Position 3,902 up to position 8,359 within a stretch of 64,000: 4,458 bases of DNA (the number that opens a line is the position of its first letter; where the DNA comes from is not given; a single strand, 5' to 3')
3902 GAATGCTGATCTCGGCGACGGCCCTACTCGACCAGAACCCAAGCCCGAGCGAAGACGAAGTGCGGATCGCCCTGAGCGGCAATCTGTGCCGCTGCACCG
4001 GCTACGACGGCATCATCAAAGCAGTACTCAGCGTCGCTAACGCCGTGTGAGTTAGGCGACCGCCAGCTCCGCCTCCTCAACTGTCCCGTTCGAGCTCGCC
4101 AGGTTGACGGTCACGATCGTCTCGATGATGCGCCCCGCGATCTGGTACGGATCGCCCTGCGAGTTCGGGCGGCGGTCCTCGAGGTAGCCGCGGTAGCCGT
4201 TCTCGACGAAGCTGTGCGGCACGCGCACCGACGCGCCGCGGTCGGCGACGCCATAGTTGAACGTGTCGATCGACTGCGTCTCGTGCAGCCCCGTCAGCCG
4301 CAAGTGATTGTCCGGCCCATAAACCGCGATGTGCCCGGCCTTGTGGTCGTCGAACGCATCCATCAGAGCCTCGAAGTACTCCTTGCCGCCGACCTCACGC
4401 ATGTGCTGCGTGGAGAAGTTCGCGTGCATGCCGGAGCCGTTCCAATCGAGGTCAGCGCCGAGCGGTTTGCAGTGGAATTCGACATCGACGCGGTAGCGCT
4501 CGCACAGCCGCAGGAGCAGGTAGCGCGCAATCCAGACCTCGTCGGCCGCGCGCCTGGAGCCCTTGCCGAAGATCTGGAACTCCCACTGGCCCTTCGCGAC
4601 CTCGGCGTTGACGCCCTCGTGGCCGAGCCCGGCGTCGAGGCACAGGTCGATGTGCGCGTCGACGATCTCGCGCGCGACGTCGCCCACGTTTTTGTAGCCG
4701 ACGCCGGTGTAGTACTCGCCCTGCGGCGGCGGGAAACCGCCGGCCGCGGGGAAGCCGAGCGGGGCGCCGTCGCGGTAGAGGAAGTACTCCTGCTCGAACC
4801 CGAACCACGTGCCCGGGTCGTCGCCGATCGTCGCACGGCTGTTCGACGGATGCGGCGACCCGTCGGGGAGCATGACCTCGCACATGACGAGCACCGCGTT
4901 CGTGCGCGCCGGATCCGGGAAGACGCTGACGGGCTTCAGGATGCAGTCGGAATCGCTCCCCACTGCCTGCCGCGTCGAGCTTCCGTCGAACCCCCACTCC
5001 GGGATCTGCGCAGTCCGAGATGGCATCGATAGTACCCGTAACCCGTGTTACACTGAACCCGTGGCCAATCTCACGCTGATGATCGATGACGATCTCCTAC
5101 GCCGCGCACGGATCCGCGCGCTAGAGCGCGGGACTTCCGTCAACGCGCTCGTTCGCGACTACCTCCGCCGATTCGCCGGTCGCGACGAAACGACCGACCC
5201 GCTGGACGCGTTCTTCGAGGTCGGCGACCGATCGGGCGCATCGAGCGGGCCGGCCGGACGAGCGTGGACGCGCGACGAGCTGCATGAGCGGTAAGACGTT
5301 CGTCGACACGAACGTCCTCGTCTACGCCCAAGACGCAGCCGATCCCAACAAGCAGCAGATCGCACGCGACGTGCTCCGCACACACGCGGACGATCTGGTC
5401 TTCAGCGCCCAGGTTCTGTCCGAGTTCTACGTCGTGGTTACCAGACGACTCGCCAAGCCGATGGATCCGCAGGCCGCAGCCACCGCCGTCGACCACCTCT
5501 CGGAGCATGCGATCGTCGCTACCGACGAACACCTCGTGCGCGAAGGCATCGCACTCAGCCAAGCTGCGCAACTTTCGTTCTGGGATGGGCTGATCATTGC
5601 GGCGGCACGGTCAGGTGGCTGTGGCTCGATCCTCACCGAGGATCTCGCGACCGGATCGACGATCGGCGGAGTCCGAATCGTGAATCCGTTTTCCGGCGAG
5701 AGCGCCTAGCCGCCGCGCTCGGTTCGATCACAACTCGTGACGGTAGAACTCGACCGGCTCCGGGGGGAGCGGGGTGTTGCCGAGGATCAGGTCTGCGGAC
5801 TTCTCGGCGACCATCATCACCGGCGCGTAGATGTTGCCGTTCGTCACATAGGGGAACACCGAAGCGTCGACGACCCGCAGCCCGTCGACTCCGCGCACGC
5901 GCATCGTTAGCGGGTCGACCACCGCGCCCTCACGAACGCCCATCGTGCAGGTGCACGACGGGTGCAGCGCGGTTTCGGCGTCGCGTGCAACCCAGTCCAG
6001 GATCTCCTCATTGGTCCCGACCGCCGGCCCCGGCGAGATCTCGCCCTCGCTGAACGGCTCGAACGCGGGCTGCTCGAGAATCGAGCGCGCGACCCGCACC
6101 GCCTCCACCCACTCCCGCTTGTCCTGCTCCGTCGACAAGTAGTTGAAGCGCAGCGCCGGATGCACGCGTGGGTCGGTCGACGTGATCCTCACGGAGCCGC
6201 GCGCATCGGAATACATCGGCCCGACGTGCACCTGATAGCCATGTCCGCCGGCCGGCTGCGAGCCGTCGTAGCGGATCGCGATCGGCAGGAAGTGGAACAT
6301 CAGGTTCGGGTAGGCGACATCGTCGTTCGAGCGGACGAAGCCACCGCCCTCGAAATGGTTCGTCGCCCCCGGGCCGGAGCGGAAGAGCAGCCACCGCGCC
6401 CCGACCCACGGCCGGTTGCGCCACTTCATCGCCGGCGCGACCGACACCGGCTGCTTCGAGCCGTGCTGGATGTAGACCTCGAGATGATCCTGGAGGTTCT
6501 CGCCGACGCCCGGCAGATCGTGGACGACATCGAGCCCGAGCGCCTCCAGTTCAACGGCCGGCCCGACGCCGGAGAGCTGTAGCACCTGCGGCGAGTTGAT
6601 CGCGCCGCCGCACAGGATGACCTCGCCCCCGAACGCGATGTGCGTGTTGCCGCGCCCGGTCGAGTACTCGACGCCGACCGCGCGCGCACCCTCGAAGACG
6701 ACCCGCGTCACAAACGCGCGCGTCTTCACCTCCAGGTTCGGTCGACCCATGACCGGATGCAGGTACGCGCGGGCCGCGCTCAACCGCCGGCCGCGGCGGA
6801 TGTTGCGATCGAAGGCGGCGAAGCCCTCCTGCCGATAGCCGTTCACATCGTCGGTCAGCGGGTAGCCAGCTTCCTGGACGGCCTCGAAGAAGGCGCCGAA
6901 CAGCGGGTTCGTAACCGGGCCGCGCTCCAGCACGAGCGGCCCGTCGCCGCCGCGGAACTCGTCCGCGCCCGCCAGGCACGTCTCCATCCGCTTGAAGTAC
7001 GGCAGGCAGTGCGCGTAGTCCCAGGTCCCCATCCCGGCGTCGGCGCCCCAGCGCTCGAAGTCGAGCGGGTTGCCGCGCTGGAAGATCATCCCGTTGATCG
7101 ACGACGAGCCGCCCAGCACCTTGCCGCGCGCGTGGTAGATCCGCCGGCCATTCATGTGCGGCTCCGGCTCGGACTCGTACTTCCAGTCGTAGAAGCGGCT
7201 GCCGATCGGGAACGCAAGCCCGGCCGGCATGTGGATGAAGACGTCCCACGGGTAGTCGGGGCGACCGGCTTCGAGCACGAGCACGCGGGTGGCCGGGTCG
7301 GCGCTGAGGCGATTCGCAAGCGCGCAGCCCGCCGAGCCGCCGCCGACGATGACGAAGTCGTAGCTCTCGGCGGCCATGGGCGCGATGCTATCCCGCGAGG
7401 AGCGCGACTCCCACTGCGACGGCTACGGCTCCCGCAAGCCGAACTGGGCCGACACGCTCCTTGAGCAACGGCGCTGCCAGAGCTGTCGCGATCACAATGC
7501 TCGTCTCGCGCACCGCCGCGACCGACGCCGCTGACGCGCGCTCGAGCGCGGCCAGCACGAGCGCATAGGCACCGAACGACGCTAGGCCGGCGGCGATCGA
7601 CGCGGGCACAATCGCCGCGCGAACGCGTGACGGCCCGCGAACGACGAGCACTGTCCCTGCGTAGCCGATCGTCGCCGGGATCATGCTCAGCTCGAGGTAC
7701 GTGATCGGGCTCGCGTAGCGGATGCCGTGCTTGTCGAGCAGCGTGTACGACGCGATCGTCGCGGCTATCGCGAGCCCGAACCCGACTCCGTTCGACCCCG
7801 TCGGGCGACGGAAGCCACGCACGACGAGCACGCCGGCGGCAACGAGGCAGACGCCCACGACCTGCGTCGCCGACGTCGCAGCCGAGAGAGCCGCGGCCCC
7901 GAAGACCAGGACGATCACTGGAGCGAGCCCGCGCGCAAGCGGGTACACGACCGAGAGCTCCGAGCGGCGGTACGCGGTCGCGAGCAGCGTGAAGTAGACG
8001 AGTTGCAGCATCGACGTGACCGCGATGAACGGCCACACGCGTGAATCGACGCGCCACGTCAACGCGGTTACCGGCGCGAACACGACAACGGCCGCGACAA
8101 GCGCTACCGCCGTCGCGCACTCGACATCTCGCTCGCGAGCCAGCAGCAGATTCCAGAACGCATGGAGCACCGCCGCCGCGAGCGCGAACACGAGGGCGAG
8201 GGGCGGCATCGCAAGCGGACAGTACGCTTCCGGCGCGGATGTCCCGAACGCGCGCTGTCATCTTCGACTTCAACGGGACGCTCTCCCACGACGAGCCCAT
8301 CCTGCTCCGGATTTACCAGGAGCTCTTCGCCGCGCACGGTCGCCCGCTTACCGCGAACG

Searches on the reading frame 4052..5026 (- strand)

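Call 60: search_protein_families(library=pfam, proteins=[window:4052-5026:-], max_evalue=0.001)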
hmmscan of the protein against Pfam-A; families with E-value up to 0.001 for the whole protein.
window:4052-5026:- (324 aa): 2 families
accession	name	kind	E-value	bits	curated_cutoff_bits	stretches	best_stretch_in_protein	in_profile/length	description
PF00120.29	Gln-synt_C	-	1.4e-12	47.8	24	1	75-207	24-157/344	Glutamine synthetase, catalytic domain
PF03951.24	Gln-synt_N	-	2.8e-09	36.9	33.4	1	12-54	36-82/82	Glutamine synthetase, beta-Grasp domain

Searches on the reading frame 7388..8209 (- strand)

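Call 60: search_protein_families(library=pfam, proteins=[window:7388-8209:-], max_evalue=0.001)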
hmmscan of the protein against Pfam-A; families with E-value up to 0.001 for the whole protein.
window:7388-8209:- (273 aa): 1 family
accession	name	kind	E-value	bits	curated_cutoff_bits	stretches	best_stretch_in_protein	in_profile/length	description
PF00892.27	EamA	-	1.3e-21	77.7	28.2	2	141-271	3-133/135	EamA-like transporter family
